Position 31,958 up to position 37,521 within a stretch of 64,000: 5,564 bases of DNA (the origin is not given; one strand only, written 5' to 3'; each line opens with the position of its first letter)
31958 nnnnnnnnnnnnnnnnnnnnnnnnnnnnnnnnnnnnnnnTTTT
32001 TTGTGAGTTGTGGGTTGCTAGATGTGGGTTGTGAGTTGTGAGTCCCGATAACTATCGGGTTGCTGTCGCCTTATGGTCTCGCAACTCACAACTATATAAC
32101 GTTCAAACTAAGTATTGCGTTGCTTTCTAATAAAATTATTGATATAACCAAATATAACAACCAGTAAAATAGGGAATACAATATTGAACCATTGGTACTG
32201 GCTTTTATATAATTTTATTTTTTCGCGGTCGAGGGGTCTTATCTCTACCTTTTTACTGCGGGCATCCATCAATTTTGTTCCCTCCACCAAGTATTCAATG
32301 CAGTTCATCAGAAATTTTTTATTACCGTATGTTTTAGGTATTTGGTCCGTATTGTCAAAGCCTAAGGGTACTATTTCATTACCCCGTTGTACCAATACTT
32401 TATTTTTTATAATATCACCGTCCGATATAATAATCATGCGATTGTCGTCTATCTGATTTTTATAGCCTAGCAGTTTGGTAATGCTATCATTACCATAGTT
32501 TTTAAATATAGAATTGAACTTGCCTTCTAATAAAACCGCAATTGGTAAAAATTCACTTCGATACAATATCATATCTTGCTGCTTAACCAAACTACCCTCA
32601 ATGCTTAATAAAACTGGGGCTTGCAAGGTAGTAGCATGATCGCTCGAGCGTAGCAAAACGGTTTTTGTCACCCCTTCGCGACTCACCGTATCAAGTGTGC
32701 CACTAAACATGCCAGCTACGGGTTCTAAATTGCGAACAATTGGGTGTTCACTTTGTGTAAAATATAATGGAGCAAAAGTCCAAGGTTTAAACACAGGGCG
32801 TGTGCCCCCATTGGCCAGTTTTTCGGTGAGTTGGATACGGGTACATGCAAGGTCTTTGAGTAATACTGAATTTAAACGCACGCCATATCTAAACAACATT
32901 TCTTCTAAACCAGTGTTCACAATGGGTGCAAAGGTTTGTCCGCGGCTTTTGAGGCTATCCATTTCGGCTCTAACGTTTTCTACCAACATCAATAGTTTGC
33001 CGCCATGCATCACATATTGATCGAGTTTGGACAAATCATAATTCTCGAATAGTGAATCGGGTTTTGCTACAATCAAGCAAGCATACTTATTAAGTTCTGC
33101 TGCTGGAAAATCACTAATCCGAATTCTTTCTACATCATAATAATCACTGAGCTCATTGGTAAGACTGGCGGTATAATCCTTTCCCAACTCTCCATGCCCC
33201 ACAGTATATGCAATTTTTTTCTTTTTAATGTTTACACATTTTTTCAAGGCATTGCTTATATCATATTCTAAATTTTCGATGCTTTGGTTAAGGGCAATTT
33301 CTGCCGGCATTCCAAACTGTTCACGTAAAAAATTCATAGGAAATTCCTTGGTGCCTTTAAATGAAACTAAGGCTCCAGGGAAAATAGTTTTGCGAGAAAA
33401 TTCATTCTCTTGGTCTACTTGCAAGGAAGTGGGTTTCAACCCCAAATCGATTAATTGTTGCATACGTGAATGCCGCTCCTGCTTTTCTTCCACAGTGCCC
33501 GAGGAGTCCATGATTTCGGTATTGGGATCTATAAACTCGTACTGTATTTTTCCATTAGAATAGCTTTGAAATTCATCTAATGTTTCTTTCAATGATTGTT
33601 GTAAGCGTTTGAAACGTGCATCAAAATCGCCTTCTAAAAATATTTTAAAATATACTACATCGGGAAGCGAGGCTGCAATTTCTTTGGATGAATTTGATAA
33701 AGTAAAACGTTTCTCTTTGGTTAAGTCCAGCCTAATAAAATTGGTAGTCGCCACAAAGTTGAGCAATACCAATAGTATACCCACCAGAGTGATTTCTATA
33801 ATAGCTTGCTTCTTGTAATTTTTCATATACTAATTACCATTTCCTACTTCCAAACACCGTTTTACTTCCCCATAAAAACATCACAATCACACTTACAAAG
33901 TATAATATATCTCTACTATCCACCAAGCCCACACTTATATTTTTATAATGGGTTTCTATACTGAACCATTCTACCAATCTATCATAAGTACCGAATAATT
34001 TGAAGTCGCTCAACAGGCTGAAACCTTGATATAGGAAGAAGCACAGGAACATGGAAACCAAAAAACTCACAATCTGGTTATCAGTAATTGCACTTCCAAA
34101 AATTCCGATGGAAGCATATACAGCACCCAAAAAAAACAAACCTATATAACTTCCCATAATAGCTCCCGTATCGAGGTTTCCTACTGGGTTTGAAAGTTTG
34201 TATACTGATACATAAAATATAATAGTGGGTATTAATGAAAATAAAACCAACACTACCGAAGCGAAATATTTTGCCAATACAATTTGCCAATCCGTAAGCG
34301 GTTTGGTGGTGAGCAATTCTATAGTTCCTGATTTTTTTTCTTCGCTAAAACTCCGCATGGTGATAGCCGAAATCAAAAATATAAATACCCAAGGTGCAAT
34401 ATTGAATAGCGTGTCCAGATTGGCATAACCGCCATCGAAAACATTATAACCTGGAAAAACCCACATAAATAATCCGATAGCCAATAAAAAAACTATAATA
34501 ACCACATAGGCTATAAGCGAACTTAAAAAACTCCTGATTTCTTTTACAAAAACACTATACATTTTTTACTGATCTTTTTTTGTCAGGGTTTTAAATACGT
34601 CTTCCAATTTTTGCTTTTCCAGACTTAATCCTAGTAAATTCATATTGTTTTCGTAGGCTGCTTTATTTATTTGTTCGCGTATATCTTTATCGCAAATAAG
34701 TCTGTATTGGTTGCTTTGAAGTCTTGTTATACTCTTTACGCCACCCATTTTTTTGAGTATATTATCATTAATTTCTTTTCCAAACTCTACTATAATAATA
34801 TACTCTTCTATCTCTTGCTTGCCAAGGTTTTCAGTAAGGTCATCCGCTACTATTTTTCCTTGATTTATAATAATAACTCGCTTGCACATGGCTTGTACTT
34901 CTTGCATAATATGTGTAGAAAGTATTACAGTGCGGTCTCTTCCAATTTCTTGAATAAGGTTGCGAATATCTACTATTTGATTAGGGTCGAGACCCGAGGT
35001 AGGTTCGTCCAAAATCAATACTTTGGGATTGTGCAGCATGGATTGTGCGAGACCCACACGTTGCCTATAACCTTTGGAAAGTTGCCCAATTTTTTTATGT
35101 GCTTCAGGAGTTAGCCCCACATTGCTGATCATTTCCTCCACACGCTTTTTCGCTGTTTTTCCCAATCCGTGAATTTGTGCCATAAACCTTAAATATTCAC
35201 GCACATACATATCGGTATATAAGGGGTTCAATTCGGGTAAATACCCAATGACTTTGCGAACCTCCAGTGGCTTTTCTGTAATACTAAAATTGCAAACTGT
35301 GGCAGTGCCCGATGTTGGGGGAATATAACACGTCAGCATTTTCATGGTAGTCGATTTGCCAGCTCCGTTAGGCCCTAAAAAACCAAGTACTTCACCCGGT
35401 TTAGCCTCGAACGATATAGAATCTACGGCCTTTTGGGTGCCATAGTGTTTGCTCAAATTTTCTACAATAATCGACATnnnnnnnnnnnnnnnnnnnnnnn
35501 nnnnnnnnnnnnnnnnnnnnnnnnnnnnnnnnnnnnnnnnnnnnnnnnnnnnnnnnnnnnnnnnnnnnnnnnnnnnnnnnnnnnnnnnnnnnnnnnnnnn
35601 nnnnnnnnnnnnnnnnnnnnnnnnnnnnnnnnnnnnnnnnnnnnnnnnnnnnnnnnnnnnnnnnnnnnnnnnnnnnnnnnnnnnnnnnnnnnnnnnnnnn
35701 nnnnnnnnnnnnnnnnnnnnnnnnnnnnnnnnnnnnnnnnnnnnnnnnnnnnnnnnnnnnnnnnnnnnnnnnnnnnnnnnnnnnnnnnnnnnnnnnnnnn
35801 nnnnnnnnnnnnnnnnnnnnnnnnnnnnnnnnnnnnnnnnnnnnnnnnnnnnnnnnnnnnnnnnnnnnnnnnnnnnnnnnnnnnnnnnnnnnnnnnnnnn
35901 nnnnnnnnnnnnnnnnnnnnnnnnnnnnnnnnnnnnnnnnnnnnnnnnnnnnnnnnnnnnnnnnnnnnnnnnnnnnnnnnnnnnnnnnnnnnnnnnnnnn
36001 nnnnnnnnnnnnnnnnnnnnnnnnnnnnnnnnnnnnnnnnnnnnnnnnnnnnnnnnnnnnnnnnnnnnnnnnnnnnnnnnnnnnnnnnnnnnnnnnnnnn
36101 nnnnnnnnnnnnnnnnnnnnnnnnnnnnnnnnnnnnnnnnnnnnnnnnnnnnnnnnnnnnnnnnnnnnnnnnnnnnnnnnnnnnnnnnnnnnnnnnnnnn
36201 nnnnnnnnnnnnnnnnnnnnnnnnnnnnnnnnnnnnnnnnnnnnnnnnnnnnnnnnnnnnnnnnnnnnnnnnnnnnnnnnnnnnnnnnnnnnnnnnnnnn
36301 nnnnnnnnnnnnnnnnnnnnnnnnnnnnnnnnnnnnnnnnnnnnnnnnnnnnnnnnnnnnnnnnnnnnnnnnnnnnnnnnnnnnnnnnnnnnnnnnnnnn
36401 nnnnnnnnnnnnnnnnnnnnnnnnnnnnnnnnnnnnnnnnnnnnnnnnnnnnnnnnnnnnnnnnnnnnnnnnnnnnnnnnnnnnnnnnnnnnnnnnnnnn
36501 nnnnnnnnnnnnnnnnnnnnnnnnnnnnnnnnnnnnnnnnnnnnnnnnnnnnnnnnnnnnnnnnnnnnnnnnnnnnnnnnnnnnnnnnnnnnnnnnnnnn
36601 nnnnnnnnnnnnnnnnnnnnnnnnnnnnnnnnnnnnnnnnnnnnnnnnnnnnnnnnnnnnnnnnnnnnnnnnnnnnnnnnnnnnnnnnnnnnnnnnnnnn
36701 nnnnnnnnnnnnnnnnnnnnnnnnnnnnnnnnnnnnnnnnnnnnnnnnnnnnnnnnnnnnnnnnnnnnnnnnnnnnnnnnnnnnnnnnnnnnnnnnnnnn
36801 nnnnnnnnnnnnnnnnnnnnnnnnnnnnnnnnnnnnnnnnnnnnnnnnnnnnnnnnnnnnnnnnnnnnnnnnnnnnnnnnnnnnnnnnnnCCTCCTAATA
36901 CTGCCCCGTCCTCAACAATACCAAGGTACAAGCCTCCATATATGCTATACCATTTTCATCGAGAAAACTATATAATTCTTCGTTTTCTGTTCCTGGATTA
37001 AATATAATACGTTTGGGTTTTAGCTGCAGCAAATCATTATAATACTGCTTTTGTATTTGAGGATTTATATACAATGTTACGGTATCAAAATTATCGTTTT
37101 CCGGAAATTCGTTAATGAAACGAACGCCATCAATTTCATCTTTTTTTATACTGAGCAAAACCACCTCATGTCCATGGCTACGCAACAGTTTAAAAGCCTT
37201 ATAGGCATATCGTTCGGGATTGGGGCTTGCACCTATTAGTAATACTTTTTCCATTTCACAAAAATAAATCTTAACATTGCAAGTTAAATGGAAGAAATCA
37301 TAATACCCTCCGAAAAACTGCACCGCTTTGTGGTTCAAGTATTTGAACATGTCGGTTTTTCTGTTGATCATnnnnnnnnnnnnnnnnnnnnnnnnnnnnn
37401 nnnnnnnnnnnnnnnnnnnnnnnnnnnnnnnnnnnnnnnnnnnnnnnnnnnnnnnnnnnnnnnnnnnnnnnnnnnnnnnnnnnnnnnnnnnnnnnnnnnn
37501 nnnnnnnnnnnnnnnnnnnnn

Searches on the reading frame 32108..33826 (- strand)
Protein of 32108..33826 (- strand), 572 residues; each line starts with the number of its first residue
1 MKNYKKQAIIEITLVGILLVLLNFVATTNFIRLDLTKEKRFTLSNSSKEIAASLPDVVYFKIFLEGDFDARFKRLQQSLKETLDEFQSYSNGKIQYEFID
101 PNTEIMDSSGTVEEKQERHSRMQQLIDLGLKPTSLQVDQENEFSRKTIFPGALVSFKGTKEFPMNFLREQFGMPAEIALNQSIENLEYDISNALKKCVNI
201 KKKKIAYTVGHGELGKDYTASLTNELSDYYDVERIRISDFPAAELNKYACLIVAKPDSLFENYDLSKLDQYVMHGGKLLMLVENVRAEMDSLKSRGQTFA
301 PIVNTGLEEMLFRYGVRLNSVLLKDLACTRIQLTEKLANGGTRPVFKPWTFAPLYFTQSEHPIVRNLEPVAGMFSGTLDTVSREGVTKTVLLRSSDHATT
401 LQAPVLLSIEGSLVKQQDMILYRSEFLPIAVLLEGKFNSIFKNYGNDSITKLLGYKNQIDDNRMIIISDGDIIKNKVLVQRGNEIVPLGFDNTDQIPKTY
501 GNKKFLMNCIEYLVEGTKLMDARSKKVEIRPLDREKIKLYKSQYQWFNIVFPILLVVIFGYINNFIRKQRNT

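Call 73: search_protein_families(library=pfam, proteins=[window:32108-33826:-])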
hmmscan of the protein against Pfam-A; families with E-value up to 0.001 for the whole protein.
window:32108-33826:- (572 aa): 2 families
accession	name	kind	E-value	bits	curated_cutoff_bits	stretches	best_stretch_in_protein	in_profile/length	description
PF09822.16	ABC_transp_aux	-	2.7e-71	240.6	34.7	1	202-509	1-288/288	ABC-type uncharacterized transport system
PF23357.1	DUF7088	-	5.4e-29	100.9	27.8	1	37-155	1-105/105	Domain of unknown function (DUF7088)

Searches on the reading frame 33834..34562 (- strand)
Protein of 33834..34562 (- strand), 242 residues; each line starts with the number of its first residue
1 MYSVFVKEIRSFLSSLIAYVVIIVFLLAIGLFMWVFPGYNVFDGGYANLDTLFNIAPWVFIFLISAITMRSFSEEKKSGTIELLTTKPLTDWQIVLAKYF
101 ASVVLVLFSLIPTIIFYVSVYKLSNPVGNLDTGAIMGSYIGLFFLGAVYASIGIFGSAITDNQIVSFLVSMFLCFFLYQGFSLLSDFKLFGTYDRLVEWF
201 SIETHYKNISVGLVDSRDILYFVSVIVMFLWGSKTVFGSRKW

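Call 73: search_protein_families(library=pfam, proteins=[window:33834-34562:-])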
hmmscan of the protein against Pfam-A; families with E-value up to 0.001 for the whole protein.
window:33834-34562:- (242 aa): 4 families
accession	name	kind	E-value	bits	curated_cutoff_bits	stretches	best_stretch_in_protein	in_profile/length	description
PF12698.13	ABC2_membrane_3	-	5.6e-13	49.1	31.6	1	51-202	163-305/347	ABC-2 family transporter protein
PF13346.12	ABC2_membrane_5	-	7.4e-10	39.1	25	1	53-226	35-186/205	ABC-2 family transporter protein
PF12679.13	ABC2_membrane_2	-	2.7e-09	37.1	27.2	1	59-185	77-203/283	ABC-2 family transporter protein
PF12730.13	ABC2_membrane_4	-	9.9e-07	29.3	27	1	15-175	16-177/179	ABC-2 family transporter protein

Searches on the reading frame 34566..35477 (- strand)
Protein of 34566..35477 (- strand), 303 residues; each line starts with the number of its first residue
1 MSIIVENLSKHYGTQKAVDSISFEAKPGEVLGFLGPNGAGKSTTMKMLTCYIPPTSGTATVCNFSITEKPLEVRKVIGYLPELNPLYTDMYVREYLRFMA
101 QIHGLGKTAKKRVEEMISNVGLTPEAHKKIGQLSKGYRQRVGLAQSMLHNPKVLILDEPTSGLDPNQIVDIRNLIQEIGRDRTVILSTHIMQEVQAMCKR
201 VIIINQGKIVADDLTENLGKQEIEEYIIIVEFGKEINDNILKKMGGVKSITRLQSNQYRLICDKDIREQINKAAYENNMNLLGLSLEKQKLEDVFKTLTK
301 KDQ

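Call 73: search_protein_families(library=pfam, proteins=[window:34566-35477:-])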
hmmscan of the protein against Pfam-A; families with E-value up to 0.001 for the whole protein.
window:34566-35477:- (303 aa): 3 families
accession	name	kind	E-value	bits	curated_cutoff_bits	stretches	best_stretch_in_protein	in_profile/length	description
PF00005.33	ABC_tran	-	1.6e-30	106.9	25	1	19-161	2-137/137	ABC transporter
PF13304.12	AAA_21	-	1e-10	42.6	27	1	133-190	238-299/304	AAA domain, putative AbiEii toxin, Type IV TA system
PF13166.12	AAA_13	-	0.00033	19.9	36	0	144-192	520-572/713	AAA domain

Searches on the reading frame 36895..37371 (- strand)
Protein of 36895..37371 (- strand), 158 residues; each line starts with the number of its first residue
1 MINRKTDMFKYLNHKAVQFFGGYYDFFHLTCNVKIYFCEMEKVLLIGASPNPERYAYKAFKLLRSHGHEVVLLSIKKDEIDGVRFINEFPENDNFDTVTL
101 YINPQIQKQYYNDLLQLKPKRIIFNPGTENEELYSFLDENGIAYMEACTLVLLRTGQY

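Call 73: search_protein_families(library=pfam, proteins=[window:36895-37371:-])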
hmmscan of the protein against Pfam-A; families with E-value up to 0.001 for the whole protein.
window:36895-37371:- (158 aa): 1 family
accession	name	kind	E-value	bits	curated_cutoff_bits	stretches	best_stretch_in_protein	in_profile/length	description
PF13380.12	CoA_binding_2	-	3.8e-25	89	22.8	1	42-153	2-115/116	CoA binding domain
